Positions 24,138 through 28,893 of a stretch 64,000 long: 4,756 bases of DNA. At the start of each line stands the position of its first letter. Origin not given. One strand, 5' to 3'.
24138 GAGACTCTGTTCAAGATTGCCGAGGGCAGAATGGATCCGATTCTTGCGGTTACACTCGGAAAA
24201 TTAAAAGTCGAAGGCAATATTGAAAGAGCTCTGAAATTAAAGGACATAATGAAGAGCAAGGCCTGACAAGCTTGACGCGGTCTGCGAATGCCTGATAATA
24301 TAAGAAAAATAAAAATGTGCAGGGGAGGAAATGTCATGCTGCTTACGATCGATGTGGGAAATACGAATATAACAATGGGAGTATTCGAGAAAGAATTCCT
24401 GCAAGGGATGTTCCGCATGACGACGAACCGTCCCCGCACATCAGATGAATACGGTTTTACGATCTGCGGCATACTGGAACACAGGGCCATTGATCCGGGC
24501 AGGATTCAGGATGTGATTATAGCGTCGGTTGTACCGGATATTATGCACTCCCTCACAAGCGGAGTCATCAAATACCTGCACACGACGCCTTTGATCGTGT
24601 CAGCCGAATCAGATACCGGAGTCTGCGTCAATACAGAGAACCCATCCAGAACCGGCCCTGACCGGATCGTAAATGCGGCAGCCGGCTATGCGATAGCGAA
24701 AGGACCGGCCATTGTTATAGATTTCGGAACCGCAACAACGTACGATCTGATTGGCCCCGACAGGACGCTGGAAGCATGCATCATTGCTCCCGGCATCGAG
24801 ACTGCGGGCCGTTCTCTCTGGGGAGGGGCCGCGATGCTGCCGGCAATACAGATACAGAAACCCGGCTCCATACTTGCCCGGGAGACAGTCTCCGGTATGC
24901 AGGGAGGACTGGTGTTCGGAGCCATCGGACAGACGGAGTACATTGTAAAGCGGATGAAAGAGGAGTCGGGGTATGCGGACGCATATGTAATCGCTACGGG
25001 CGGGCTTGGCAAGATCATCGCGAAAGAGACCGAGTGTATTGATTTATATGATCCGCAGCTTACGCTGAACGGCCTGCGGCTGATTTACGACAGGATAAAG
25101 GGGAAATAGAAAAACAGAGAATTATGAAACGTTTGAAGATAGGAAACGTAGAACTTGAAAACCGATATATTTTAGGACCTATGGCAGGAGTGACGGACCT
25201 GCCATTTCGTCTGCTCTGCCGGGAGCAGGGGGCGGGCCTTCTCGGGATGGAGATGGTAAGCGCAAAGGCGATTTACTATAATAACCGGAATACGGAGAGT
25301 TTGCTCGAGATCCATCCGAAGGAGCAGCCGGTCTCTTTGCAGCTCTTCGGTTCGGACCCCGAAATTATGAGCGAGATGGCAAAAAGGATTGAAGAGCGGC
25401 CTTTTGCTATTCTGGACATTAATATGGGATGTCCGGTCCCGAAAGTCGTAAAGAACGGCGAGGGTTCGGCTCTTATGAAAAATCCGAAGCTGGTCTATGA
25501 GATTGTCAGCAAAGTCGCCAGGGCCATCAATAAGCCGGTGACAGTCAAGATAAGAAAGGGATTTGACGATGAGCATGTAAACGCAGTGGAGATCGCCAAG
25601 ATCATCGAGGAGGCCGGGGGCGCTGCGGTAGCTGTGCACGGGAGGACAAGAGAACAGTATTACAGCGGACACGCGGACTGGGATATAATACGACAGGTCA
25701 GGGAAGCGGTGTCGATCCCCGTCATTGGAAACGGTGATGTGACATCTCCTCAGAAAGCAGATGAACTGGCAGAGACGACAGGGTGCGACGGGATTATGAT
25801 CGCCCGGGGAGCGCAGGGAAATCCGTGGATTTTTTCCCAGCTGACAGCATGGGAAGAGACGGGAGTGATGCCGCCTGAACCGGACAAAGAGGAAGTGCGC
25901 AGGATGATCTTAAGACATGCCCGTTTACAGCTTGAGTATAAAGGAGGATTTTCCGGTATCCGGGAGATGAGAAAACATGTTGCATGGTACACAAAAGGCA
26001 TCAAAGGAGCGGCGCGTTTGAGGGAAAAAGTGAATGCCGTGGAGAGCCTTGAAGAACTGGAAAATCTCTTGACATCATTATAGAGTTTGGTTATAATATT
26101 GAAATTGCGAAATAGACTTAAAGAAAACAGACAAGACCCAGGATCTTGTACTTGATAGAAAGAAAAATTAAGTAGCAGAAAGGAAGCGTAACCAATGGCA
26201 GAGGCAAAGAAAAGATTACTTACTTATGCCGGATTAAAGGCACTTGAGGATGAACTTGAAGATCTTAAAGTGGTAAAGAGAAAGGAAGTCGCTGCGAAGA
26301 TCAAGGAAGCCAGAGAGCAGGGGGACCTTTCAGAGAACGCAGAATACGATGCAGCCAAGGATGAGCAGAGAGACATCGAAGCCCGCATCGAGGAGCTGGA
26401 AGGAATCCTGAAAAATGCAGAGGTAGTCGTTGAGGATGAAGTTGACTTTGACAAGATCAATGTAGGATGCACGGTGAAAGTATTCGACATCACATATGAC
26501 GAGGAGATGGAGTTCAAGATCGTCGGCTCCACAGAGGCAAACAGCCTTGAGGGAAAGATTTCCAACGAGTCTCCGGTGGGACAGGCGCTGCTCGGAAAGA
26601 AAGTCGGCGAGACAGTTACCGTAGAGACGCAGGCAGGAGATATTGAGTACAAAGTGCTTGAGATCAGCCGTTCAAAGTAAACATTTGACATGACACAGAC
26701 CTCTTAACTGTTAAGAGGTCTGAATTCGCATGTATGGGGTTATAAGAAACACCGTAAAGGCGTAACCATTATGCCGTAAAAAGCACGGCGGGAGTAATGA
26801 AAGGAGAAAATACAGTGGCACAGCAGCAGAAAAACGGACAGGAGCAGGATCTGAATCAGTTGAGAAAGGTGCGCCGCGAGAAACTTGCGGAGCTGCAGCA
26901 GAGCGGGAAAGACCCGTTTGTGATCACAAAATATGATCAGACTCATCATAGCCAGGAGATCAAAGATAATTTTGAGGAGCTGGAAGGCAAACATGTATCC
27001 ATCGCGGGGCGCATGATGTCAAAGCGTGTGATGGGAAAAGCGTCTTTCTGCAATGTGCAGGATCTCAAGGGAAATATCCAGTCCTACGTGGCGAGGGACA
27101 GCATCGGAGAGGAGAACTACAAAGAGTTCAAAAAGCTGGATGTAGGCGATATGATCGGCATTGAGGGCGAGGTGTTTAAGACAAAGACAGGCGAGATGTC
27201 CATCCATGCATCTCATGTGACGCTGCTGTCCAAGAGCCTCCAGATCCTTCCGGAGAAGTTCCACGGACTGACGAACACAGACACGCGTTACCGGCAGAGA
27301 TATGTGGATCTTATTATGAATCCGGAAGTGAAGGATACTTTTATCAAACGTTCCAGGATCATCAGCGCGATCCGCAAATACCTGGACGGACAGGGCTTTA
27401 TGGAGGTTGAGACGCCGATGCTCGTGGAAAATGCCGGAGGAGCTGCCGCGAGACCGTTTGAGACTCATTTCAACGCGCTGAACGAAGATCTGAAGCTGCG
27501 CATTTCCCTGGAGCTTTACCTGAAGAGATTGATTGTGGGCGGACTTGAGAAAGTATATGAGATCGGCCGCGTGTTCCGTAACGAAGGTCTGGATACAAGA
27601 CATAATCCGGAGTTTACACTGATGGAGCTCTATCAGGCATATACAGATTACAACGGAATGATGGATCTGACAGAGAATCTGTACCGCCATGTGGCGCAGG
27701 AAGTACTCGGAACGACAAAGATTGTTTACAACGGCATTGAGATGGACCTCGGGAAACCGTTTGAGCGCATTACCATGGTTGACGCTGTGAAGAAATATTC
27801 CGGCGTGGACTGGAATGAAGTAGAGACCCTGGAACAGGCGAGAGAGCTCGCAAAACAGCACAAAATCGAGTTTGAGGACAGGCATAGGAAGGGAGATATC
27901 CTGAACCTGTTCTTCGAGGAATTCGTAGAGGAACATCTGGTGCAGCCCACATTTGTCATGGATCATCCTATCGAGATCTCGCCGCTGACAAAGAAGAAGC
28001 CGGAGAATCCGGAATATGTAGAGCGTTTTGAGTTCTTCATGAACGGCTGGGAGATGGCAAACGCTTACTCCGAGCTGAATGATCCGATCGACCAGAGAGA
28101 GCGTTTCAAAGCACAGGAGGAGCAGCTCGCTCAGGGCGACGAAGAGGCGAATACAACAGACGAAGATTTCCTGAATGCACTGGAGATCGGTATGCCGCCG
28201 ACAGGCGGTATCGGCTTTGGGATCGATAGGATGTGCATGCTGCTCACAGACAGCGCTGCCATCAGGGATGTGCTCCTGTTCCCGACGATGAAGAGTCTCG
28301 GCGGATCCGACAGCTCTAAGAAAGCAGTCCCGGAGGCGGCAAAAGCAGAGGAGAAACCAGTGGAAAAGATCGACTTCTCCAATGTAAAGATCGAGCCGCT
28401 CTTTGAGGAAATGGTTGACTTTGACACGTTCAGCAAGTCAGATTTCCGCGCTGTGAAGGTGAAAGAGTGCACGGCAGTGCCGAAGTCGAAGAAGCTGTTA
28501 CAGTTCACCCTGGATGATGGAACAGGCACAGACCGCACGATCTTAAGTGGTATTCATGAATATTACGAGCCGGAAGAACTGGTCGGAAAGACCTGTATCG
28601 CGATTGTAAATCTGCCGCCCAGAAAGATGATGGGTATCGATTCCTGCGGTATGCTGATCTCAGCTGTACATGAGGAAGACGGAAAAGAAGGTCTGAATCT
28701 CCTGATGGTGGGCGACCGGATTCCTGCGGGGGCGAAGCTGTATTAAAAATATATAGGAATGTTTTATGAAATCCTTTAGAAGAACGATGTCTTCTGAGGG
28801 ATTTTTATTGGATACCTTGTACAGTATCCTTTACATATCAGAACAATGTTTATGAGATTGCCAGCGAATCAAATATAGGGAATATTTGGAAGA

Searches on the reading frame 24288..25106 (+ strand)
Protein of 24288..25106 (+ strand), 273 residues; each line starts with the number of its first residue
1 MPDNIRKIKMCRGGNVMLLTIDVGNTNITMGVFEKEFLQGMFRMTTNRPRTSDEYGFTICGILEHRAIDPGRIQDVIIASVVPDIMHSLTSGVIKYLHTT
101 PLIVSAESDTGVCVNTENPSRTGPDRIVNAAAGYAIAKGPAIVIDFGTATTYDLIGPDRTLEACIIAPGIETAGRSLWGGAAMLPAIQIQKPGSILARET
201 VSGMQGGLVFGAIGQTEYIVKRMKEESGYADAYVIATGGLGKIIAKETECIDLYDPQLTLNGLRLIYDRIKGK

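Call 36: search_protein_families(library=pfam, proteins=[window:24288-25106:+], max_evalue=0.001)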
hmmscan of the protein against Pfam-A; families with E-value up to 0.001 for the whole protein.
window:24288-25106:+ (273 aa): 1 family
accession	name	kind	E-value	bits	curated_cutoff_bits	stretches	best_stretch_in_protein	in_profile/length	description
PF03309.20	Pan_kinase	-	5e-56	190.2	24.7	1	18-222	1-205/205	Type III pantothenate kinase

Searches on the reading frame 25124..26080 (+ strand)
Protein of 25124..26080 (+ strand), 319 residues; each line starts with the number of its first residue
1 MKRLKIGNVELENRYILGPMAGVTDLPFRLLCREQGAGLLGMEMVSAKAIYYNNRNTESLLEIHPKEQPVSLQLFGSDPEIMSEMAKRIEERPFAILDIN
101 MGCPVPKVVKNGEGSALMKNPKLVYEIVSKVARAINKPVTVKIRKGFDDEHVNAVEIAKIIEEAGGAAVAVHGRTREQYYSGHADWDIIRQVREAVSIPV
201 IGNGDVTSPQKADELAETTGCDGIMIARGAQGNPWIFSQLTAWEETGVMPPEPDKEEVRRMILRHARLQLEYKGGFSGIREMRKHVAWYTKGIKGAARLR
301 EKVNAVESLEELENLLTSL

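Call 36: search_protein_families(library=pfam, proteins=[window:25124-26080:+], max_evalue=0.001)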
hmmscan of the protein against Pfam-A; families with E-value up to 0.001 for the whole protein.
window:25124-26080:+ (319 aa): 4 families
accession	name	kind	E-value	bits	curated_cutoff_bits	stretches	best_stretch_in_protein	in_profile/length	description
PF01207.24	Dus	-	1.1e-97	327.3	20.4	1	17-316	2-302/311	Dihydrouridine synthase (Dus)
PF00977.27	His_biosynth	-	2.3e-06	27.6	23.6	1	114-228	102-220/228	Histidine biosynthesis protein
PF01180.27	DHO_dh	-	3.9e-06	26.7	27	1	42-151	76-172/291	Dihydroorotate dehydrogenase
PF01680.23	SOR_SNZ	-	0.00016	22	27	0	152-205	20-78/207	SOR/SNZ family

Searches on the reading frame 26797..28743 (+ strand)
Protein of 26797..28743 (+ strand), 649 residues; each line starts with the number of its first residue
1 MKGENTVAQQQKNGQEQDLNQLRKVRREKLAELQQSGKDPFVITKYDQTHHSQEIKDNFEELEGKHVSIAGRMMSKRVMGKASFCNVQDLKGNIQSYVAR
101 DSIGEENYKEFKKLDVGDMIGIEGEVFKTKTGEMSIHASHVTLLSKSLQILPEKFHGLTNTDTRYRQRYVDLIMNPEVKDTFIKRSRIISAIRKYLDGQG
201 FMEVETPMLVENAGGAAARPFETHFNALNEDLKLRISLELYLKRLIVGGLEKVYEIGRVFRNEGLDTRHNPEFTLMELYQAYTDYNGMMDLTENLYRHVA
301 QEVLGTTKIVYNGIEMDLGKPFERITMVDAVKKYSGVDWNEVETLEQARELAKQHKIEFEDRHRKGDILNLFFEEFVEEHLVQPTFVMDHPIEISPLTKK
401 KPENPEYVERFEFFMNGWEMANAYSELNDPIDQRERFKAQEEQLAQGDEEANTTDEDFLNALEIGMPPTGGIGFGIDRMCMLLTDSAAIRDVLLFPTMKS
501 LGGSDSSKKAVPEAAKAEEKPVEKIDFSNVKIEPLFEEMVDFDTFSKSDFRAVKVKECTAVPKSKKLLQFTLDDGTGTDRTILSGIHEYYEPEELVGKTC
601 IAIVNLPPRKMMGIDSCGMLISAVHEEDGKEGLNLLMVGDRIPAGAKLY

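Call 5: search_protein_families(library=pfam, proteins=[window:26797-28743:+], max_evalue=1)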
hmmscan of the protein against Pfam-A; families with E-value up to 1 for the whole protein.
window:26797-28743:+ (649 aa): 6 families
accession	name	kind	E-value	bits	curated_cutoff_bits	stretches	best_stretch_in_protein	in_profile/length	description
PF00152.25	tRNA-synt_2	-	3.2e-97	325.8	25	1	161-498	2-307/308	tRNA synthetases class II (D, K and N)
PF01588.26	tRNA_bind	-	2.6e-22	79.1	27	1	551-646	2-95/96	Putative tRNA binding domain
PF01336.31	tRNA_anti-codon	-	7.4e-18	64.7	27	1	67-144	1-75/75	OB-fold nucleic acid binding domain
PF01409.25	tRNA-synt_2d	-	6.4e-05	23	19.8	1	252-291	104-142/246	tRNA synthetases class II core domain (F)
PF11649.13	T4_neck-protein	-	0.032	14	25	1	304-384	172-250/278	Virus neck protein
PF25509.1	DUF7916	-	0.17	11.3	27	1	9-89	102-184/296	Domain of unknown function (DUF7916)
